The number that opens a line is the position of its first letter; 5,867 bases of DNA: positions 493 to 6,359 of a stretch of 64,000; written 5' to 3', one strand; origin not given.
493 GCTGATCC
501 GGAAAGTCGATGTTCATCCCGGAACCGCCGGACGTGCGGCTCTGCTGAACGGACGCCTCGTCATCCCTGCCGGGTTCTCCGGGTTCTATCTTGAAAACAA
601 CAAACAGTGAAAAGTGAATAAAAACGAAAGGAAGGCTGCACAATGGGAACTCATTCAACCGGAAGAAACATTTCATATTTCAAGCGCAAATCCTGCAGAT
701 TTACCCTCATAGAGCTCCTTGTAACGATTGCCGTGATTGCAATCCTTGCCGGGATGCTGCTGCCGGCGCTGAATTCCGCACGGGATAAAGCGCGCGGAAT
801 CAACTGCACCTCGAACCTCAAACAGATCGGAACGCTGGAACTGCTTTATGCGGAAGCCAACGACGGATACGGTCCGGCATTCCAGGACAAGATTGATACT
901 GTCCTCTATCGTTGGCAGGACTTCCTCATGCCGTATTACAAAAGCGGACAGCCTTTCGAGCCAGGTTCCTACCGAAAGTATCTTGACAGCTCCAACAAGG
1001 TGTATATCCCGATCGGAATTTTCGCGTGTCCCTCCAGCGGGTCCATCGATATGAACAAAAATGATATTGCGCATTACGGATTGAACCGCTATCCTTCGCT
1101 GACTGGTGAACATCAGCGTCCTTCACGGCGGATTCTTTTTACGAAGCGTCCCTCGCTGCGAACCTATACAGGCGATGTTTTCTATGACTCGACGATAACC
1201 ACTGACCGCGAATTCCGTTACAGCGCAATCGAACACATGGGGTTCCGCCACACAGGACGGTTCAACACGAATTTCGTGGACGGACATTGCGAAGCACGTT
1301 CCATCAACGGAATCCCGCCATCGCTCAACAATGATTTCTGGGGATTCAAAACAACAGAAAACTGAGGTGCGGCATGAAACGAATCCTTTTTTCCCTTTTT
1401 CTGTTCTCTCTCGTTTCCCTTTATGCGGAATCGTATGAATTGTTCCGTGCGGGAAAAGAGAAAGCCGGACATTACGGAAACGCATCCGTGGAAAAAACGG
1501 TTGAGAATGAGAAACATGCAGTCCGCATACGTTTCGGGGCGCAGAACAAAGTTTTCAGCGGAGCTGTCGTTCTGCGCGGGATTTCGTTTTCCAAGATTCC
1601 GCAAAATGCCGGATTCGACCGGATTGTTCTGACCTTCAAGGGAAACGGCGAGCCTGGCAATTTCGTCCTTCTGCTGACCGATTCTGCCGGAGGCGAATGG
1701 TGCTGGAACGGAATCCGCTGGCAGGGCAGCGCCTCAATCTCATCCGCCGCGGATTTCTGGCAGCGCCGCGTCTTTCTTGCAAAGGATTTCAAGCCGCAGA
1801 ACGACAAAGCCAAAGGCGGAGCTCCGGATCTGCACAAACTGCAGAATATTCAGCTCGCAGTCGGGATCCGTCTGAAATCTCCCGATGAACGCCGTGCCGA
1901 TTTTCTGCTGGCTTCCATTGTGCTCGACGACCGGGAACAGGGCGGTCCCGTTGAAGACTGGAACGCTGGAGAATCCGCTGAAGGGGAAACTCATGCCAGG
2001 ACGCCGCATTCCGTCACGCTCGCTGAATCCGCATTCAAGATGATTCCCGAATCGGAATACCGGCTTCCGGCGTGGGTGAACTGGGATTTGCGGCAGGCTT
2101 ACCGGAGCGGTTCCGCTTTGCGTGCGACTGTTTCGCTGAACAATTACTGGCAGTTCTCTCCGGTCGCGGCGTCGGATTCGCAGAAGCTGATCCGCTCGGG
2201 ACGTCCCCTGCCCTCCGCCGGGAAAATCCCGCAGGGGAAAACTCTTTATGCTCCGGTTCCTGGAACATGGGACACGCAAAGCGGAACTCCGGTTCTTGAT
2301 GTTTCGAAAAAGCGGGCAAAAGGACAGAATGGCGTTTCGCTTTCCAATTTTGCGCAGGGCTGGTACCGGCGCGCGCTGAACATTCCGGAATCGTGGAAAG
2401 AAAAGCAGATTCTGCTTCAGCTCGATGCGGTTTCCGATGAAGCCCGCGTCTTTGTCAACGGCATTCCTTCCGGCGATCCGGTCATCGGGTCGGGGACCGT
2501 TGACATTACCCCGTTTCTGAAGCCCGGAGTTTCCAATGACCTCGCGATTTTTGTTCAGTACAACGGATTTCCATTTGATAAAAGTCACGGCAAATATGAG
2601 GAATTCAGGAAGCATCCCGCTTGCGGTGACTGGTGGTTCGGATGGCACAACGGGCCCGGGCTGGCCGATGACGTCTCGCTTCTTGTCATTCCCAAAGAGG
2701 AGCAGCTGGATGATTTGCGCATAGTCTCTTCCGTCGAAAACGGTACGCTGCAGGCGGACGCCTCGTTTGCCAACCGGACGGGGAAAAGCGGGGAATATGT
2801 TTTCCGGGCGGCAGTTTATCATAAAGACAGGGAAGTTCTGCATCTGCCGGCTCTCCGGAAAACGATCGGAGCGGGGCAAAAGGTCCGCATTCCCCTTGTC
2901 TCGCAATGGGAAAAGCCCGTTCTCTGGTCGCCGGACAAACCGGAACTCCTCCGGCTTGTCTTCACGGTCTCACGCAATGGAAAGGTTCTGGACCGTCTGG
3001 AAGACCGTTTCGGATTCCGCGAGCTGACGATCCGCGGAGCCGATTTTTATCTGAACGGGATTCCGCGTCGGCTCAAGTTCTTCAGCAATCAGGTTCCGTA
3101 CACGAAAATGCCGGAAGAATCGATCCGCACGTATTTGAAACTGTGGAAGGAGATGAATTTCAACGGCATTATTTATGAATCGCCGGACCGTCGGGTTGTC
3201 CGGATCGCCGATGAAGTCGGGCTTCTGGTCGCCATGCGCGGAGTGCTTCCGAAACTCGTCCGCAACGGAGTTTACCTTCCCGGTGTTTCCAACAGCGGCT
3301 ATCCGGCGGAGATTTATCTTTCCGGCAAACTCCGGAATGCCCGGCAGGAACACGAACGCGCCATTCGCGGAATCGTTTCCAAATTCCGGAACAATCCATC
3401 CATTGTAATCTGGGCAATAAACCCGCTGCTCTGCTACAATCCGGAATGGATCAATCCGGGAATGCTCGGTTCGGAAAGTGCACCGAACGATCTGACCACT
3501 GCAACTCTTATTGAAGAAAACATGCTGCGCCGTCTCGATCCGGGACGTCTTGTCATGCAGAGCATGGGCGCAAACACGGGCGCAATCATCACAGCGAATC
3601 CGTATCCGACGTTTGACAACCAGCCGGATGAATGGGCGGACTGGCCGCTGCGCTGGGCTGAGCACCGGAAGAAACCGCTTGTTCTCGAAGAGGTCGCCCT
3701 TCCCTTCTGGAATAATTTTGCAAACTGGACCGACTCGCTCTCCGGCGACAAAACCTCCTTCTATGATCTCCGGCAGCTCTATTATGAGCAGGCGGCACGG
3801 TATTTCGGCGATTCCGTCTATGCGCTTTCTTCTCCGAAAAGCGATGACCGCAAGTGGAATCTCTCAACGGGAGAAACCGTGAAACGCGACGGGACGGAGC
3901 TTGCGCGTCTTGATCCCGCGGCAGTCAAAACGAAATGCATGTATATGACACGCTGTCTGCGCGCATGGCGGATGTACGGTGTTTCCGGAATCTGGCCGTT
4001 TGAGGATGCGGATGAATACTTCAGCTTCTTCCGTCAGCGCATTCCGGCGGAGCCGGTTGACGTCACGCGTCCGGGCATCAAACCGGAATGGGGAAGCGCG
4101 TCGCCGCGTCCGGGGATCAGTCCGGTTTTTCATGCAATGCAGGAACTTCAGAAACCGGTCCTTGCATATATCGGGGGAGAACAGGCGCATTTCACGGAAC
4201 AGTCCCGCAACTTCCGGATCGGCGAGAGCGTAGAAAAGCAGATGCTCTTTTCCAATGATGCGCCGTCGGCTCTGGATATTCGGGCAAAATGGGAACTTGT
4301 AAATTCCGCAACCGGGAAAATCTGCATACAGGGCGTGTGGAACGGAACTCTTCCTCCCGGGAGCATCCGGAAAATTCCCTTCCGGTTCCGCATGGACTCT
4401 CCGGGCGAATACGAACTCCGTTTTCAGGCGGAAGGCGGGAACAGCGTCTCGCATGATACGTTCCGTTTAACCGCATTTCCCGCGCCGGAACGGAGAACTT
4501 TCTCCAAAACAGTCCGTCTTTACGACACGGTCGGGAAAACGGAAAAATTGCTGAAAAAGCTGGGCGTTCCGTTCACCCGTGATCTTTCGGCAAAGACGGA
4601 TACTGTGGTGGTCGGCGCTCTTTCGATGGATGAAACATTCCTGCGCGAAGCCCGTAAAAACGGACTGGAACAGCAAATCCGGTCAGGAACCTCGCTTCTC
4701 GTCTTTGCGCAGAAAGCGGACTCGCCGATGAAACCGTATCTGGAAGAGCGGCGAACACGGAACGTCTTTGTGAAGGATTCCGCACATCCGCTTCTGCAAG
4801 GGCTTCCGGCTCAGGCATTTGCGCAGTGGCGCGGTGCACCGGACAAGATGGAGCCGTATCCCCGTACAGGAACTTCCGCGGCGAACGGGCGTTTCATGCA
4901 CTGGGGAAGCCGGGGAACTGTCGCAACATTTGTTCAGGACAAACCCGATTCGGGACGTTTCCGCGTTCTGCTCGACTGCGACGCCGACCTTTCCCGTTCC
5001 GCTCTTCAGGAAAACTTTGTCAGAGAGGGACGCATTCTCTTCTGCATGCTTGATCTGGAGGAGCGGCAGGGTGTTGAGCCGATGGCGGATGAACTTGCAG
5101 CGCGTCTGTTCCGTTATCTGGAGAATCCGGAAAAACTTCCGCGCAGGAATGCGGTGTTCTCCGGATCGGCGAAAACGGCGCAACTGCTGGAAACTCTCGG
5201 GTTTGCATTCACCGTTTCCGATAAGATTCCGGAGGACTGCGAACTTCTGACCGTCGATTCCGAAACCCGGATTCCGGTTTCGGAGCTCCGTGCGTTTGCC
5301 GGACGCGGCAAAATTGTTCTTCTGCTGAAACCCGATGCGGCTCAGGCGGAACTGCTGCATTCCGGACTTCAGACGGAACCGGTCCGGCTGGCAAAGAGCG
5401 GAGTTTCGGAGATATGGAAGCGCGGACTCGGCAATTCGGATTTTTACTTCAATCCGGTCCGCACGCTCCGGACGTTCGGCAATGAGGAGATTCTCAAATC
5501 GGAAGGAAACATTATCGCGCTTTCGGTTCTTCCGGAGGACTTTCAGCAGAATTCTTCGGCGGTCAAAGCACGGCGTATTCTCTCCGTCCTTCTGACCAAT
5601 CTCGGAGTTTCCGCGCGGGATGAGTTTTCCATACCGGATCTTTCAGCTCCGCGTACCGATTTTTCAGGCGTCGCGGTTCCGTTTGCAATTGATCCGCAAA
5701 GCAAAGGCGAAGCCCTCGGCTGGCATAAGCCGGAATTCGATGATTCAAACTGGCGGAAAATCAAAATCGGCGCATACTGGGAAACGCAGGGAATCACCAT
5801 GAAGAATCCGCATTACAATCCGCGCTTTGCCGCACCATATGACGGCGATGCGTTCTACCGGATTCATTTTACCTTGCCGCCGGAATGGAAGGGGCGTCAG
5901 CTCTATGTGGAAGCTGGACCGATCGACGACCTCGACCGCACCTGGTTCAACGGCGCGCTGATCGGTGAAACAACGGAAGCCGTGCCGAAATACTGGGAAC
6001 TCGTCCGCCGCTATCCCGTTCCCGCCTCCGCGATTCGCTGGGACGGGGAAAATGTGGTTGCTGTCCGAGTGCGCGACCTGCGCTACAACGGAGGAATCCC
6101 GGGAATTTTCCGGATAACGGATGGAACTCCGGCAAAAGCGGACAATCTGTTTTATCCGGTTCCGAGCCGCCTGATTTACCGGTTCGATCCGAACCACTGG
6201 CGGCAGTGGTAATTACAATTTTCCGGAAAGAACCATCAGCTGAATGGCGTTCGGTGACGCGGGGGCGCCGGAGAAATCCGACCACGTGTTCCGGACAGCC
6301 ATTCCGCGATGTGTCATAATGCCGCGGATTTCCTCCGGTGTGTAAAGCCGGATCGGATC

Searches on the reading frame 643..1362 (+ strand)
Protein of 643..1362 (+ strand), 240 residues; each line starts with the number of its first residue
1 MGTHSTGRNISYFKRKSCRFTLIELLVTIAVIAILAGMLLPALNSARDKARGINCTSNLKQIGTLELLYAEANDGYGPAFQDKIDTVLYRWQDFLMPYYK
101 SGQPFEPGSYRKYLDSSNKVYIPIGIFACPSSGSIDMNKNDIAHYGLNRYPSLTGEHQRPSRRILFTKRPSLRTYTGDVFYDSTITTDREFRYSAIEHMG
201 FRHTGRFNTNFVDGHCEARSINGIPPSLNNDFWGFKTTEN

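Call 37: search_protein_families(library=pfam, proteins=[window:643-1362:+], max_evalue=0.001)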
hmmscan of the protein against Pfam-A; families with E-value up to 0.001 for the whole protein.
window:643-1362:+ (240 aa): 2 families
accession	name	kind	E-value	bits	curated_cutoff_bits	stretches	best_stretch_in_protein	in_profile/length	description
PF07596.16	SBP_bac_10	-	4.4e-05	24.1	23.3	0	45-136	2-120/268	Protein of unknown function (DUF1559)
PF07963.17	N_methyl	-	0.00083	19.3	21.2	0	20-40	7-27/27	Prokaryotic N-terminal methylation motif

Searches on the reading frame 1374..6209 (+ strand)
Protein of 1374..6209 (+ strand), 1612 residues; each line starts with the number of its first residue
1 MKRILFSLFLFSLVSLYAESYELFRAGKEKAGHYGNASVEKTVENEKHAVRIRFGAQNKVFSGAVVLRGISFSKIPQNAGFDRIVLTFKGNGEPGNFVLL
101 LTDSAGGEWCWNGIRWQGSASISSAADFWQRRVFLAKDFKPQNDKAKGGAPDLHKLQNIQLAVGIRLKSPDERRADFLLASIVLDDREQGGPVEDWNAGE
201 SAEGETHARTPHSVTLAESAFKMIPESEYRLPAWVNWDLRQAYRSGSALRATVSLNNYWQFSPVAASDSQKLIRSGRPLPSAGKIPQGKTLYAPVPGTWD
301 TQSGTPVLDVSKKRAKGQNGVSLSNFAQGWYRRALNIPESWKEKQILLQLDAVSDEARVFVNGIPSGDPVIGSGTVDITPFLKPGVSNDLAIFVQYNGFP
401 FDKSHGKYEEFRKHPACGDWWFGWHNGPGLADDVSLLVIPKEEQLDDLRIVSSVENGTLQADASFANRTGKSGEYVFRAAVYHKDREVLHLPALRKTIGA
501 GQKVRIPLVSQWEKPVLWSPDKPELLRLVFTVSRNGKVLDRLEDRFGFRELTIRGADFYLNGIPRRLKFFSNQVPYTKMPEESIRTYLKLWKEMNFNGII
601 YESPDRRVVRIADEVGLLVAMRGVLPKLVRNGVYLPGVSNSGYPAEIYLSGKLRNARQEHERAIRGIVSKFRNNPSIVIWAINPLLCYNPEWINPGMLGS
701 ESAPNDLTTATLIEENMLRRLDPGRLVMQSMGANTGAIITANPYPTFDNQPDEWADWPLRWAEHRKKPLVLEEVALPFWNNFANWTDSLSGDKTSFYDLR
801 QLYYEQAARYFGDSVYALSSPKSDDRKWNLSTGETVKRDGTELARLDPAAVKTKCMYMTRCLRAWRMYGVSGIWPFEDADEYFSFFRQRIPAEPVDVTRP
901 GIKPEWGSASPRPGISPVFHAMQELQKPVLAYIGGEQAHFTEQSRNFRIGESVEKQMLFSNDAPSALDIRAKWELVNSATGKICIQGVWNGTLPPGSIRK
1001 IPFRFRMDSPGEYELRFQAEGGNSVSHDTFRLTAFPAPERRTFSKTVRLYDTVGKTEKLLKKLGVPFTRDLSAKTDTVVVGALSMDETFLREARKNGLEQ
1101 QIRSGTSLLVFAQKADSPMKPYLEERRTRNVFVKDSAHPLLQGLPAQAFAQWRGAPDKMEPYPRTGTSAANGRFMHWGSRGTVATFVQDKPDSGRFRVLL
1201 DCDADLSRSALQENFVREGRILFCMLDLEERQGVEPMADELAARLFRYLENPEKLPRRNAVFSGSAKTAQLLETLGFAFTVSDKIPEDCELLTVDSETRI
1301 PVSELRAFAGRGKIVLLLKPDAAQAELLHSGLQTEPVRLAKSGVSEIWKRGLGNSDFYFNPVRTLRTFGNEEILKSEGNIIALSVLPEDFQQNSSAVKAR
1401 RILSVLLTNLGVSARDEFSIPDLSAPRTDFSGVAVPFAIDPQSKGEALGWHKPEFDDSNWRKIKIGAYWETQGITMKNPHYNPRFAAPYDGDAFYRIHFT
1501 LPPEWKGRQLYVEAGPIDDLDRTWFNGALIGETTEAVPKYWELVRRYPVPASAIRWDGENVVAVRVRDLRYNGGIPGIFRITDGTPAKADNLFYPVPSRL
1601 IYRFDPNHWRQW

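Call 37: search_protein_families(library=pfam, proteins=[window:1374-6209:+], max_evalue=0.001)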
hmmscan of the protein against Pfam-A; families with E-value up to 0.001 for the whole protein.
window:1374-6209:+ (1612 aa): 5 families
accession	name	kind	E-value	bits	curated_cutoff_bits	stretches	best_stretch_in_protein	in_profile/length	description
PF02837.24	Glyco_hydro_2_N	-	6.9e-16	59.1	28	1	294-439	35-168/169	Glycosyl hydrolases family 2, sugar binding domain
PF00703.27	Glyco_hydro_2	-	9.4e-12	46.1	23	1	446-549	4-109/109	Glycosyl hydrolases family 2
PF13364.12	BetaGal_ABD2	-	1.7e-05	26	23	1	1446-1568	3-108/112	Beta-galactosidase second all-beta domain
PF22666.2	Glyco_hydro_2_N2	-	0.00071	20.1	27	0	327-393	48-116/167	Glycosyl hydrolase 2 galactose-binding domain-like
PF02836.23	Glyco_hydro_2_C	-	0.00074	19.2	21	0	579-775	33-211/302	Glycosyl hydrolases family 2, TIM barrel domain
